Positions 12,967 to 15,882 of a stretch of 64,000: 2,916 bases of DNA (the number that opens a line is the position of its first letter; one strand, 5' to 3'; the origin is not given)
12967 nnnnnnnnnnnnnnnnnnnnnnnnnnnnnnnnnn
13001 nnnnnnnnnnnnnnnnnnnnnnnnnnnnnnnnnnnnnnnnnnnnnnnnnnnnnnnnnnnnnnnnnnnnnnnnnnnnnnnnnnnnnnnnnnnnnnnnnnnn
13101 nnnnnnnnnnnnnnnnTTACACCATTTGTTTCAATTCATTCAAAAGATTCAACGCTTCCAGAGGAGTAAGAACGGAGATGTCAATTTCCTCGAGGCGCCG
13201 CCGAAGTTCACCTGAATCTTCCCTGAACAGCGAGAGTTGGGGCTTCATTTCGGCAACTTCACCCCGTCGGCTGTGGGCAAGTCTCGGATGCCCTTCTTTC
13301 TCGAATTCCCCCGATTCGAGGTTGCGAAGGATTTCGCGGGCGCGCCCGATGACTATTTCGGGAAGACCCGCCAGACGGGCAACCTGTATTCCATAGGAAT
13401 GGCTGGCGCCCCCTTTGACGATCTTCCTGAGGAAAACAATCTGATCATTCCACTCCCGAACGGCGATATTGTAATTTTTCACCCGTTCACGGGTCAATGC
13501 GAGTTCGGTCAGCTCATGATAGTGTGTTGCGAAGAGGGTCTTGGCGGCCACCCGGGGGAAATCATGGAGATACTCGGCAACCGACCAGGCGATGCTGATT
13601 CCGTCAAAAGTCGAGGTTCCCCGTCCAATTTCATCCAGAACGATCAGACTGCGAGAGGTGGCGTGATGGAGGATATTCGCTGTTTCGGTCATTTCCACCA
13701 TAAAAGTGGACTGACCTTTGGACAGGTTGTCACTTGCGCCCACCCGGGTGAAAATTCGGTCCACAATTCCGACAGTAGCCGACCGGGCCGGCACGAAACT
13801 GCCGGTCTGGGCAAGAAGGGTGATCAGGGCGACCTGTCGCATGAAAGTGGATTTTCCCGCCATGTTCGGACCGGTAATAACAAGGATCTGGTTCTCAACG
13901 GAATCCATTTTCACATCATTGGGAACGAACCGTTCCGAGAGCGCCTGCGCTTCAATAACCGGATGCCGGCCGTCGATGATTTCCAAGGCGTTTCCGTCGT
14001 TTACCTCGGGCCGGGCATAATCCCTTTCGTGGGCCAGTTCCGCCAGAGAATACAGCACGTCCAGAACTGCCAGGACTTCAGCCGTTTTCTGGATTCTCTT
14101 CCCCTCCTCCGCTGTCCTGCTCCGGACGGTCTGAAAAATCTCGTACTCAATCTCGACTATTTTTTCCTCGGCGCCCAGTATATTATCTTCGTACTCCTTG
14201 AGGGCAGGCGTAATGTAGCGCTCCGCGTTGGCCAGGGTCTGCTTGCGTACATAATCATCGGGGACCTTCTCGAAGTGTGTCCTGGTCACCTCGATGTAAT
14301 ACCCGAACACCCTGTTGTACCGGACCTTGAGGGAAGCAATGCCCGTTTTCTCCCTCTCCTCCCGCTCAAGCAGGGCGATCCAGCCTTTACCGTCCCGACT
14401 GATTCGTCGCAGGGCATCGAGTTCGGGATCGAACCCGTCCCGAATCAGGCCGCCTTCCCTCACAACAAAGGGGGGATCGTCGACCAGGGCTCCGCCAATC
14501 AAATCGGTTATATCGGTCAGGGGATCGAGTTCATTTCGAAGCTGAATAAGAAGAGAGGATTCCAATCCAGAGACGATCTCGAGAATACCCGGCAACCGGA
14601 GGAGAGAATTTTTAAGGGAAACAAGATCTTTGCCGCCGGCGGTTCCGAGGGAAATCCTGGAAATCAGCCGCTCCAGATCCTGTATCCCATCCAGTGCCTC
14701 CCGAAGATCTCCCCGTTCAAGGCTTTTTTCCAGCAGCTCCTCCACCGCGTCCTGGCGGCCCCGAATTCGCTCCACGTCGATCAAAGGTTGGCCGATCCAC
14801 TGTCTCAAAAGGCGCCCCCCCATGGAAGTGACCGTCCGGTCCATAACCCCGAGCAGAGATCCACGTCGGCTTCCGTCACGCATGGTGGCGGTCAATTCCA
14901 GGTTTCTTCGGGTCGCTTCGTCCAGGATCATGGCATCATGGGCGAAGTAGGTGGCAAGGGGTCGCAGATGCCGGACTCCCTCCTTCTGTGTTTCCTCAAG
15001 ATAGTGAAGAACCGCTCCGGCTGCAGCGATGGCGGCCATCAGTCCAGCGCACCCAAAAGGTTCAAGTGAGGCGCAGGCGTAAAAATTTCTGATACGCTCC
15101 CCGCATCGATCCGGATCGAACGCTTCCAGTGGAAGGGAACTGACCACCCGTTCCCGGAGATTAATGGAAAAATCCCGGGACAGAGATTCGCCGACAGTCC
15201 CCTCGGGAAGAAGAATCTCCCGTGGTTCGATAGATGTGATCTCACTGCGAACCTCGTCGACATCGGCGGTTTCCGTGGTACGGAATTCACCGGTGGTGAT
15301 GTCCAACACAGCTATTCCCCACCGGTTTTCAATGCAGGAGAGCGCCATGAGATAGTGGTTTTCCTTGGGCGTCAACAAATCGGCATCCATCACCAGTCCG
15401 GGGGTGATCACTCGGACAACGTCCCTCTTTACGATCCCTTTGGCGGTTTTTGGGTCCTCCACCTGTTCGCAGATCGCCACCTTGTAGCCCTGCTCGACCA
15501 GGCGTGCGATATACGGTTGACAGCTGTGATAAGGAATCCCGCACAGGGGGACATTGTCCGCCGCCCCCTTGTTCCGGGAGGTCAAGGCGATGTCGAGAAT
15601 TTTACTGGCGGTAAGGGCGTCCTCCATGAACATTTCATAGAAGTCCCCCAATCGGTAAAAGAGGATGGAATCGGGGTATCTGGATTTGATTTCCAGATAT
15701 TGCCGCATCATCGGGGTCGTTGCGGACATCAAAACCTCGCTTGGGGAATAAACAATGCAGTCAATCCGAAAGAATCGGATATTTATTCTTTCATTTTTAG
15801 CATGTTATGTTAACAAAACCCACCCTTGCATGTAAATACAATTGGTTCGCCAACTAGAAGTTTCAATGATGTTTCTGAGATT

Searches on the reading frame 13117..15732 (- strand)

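Call 66: search_protein_families(library=pfam, proteins=[window:13117-15732:-], max_evalue=0.001)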
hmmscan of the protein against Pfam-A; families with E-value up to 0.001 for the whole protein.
window:13117-15732:- (871 aa): 5 families
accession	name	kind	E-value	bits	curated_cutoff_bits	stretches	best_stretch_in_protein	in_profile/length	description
PF00488.27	MutS_V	-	1.8e-85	286.1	30.2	1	617-806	1-188/188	MutS domain V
PF05192.23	MutS_III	-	4.2e-57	194.1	34.1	1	273-564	1-194/194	MutS domain III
PF01624.25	MutS_I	-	2.2e-45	153.9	20.6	1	6-117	1-112/113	MutS domain I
PF05190.23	MutS_IV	-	4.8e-31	107.3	22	1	433-524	1-92/92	MutS family domain IV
PF05188.22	MutS_II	-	1.1e-25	91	25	1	127-256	2-132/133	MutS domain II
